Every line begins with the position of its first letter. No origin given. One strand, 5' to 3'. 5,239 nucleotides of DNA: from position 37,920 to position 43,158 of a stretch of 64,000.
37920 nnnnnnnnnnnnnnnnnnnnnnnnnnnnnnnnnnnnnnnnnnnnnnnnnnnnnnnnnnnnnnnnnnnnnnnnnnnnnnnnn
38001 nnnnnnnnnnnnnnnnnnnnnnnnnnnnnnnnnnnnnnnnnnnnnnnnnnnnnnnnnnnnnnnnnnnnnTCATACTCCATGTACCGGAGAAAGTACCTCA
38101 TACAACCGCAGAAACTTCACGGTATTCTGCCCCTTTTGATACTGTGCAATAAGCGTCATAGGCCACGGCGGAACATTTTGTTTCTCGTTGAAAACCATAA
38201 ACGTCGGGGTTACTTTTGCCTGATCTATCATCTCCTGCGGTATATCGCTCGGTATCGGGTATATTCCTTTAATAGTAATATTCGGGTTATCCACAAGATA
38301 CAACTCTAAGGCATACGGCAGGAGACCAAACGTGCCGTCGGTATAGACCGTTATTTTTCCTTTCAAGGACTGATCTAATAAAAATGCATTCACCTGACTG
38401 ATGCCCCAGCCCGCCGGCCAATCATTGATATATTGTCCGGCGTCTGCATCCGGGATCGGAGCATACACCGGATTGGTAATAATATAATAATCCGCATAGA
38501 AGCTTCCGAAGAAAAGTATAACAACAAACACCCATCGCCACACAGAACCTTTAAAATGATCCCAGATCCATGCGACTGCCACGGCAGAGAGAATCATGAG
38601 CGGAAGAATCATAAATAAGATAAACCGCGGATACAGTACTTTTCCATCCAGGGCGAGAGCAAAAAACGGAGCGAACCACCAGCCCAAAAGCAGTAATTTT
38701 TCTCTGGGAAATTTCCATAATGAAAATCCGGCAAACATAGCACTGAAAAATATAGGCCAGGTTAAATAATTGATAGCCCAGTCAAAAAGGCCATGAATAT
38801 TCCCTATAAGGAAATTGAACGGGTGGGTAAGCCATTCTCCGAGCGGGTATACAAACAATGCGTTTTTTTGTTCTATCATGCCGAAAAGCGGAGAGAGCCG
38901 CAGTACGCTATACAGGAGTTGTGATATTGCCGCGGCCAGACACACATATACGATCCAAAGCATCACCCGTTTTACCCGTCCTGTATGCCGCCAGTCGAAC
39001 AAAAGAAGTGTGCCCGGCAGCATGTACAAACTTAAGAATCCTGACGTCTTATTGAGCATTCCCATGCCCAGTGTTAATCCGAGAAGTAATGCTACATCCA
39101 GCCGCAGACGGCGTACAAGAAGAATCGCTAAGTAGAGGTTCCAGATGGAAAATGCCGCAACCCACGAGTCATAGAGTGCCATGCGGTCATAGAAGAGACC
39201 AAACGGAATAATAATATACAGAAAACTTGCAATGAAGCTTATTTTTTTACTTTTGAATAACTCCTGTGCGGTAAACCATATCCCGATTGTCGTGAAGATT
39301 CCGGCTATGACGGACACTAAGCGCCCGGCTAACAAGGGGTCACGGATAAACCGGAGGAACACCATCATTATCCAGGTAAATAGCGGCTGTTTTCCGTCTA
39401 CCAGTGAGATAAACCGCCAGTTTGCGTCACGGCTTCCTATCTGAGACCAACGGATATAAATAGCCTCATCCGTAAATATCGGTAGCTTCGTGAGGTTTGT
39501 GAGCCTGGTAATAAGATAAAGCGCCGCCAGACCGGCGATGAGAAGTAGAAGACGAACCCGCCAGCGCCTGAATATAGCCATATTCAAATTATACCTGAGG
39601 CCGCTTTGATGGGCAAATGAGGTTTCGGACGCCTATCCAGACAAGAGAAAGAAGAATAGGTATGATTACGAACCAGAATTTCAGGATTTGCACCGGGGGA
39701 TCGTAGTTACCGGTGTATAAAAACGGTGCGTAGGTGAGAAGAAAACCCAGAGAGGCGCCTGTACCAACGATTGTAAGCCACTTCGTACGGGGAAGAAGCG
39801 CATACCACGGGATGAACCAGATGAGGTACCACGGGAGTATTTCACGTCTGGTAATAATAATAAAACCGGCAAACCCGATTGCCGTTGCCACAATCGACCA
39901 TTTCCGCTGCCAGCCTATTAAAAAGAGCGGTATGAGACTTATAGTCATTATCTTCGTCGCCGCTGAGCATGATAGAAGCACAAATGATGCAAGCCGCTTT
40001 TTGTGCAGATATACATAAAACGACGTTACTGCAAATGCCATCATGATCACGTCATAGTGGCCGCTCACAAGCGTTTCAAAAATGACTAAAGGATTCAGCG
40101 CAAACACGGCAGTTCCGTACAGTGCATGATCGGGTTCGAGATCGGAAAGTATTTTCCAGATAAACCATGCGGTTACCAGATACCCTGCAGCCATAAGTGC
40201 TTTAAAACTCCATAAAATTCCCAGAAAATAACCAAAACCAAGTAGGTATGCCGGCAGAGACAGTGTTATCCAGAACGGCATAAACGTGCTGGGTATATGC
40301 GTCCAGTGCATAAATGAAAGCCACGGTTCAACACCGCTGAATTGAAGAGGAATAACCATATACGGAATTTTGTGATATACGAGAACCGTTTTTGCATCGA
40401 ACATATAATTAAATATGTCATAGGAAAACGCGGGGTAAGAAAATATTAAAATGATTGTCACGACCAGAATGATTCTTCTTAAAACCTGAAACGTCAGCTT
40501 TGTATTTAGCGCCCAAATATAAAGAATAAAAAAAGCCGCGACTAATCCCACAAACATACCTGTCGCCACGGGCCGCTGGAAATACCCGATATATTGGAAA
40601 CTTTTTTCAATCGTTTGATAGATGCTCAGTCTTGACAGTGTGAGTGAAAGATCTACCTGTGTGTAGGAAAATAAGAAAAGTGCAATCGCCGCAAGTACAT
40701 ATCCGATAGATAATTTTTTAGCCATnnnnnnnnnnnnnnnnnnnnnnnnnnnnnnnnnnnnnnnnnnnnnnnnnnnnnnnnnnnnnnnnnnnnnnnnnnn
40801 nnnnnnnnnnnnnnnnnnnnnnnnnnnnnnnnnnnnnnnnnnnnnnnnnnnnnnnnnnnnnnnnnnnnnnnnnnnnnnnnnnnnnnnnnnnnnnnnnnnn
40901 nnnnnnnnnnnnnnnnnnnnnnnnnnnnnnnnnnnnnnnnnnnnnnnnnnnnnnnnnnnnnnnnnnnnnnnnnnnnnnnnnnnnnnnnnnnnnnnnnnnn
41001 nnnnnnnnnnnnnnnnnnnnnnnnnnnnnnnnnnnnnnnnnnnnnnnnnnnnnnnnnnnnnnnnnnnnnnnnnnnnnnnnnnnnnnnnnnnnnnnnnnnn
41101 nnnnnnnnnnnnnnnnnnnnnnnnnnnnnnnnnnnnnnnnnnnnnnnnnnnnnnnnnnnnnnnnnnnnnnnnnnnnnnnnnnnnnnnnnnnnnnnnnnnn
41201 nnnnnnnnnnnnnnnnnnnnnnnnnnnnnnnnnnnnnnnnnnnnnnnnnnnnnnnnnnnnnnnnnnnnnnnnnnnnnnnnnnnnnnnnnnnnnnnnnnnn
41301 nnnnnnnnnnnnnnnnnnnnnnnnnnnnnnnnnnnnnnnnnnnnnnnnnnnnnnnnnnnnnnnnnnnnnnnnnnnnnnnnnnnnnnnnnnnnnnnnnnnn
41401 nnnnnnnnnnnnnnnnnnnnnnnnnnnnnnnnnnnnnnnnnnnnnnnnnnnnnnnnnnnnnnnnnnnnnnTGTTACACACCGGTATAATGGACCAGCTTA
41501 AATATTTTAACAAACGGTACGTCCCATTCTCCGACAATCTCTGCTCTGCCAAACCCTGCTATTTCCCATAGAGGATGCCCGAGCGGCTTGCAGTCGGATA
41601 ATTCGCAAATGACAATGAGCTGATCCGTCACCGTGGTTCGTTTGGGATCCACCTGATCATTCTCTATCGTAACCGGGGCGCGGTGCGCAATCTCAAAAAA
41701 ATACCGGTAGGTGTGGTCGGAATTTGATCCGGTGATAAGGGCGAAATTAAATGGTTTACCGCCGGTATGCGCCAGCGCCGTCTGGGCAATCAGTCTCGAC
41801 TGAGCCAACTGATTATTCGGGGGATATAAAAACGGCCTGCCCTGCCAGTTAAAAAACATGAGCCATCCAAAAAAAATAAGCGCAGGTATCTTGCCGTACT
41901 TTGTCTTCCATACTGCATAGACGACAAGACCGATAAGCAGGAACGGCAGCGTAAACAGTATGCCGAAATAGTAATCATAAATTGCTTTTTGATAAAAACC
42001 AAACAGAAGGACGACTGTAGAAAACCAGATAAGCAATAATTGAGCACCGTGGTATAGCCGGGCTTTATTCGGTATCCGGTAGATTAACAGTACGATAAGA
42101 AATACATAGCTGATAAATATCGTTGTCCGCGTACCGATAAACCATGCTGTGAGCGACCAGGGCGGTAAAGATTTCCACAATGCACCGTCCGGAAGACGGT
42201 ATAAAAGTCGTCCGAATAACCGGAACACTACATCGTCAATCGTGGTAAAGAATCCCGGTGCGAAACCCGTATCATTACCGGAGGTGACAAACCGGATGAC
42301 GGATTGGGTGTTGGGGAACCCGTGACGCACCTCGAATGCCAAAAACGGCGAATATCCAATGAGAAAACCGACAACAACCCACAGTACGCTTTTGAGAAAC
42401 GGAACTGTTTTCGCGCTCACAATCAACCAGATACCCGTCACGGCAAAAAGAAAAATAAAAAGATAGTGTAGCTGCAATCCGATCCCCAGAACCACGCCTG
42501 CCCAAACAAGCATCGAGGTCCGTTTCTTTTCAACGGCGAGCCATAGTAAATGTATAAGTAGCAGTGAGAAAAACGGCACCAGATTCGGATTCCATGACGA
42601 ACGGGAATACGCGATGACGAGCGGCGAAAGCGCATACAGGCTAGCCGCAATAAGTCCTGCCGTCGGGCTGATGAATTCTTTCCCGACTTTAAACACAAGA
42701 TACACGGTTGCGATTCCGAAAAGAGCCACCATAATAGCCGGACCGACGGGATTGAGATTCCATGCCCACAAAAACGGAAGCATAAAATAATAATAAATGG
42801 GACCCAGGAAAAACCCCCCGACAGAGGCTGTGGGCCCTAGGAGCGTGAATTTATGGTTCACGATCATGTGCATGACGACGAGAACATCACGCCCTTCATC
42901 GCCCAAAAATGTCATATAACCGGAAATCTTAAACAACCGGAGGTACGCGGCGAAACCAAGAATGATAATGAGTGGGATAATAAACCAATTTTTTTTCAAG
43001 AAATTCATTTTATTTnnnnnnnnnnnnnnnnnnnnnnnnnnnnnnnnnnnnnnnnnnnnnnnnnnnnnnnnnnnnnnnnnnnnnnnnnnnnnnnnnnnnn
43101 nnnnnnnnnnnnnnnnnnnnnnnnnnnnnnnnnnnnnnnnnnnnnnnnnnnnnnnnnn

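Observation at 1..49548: A 49-kb glycosylation island with about 21 GT-C membrane glycosyltransferases and a complete lipid-carrier sugar supply chain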

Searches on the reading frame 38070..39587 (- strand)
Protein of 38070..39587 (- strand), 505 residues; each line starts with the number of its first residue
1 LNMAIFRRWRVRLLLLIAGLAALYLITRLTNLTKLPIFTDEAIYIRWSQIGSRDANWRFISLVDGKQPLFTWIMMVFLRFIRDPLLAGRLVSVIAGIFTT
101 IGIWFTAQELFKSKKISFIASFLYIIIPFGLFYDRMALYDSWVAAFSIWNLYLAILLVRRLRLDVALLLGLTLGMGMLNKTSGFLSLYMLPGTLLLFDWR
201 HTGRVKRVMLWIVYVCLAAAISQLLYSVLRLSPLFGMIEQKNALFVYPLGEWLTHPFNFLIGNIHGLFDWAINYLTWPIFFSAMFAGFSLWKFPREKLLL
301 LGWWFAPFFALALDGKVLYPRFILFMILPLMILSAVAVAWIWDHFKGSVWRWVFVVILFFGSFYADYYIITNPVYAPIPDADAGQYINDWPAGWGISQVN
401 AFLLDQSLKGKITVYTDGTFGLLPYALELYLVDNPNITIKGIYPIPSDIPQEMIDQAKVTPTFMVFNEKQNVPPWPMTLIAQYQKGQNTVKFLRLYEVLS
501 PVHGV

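Call 6: search_protein_families(library=pfam, proteins=[window:38070-39587:-], max_evalue=0.01)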
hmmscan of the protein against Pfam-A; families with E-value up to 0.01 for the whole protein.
window:38070-39587:- (505 aa): 2 families
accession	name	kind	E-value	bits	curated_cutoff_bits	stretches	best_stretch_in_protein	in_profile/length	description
PF13231.12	PMT_2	-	1.7e-12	48.3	26.1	1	68-222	4-155/160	Dolichyl-phosphate-mannose-protein mannosyltransferase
PF02366.24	PMT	-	0.00062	19.8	22.7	1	65-226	61-233/245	Dolichyl-phosphate-mannose-protein mannosyltransferase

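Call 37: search_protein_families(library=ncbifam, proteins=[window:38070-39587:-], max_evalue=0.01)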
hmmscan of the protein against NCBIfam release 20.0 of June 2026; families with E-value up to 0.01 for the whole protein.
window:38070-39587:- (505 aa): 0 families

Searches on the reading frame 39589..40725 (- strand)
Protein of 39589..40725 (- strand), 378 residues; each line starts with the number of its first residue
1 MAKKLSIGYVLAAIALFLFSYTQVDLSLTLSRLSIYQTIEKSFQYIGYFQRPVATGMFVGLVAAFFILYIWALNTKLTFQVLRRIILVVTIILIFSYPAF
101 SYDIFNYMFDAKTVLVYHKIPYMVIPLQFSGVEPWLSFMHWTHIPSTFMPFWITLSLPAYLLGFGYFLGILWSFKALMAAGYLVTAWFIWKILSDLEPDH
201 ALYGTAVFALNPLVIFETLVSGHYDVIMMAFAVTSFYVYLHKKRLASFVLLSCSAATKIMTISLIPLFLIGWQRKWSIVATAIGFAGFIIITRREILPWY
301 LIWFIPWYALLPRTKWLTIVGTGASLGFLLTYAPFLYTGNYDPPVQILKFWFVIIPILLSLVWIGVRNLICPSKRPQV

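Call 7: search_protein_families(library=pfam, proteins=[window:39589-40725:-], max_evalue=0.01)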
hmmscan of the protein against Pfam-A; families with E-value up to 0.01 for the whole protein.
window:39589-40725:- (378 aa): 1 family
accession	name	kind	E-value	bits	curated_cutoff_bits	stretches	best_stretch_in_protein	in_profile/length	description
PF09594.16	GT87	-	7.6e-06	26.3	25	1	150-359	5-207/237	Glycosyltransferase family 87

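Call 30: search_solved_structures(query=A5, max_evalue=1)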
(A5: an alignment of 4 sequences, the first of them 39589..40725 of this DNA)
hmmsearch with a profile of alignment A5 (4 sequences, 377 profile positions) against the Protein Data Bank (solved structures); distinct sequences matched with E-value up to 1: 0.

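Call 37: search_protein_families(library=ncbifam, proteins=[window:39589-40725:-], max_evalue=0.01)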
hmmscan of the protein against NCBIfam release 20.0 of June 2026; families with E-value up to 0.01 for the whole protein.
window:39589-40725:- (378 aa): 1 family
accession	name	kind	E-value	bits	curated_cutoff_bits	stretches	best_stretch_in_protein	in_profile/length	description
TIGR03459.1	crt_membr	equivalog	3.4e-06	26.2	439.4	1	56-266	49-260/470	alpha-(1->6)-mannopyranosyltransferase A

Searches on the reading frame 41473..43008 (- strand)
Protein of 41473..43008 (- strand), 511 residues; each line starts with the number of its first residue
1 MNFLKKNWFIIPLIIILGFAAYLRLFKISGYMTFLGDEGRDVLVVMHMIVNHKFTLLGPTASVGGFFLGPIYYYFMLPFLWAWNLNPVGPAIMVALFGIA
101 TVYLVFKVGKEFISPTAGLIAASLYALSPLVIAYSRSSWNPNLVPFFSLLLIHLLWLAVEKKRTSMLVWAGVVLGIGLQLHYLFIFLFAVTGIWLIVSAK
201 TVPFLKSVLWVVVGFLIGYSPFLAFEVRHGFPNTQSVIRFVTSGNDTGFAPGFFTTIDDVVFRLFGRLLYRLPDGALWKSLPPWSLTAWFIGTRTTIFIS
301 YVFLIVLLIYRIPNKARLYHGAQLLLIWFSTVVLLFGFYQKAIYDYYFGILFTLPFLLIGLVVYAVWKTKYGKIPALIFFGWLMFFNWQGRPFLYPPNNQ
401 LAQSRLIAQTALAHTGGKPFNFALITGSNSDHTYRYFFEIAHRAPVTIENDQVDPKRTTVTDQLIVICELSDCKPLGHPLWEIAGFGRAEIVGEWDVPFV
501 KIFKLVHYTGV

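Call 7: search_protein_families(library=pfam, proteins=[window:41473-43008:-], max_evalue=0.01)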
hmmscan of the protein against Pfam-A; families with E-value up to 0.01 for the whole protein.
window:41473-43008:- (511 aa): 1 family
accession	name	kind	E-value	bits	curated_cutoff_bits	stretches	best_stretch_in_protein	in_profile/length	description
PF13231.12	PMT_2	-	1.2e-11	45.5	26.1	1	92-223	26-158/160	Dolichyl-phosphate-mannose-protein mannosyltransferase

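Call 37: search_protein_families(library=ncbifam, proteins=[window:41473-43008:-], max_evalue=0.01)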
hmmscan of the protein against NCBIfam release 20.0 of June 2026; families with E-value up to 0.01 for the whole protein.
window:41473-43008:- (511 aa): 1 family
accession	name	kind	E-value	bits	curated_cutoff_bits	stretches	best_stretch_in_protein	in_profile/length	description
TIGR03663.1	TIGR03663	subfamily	2.8e-05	23.3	126.25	1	13-189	4-174/435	flippase activity-associated protein Agl23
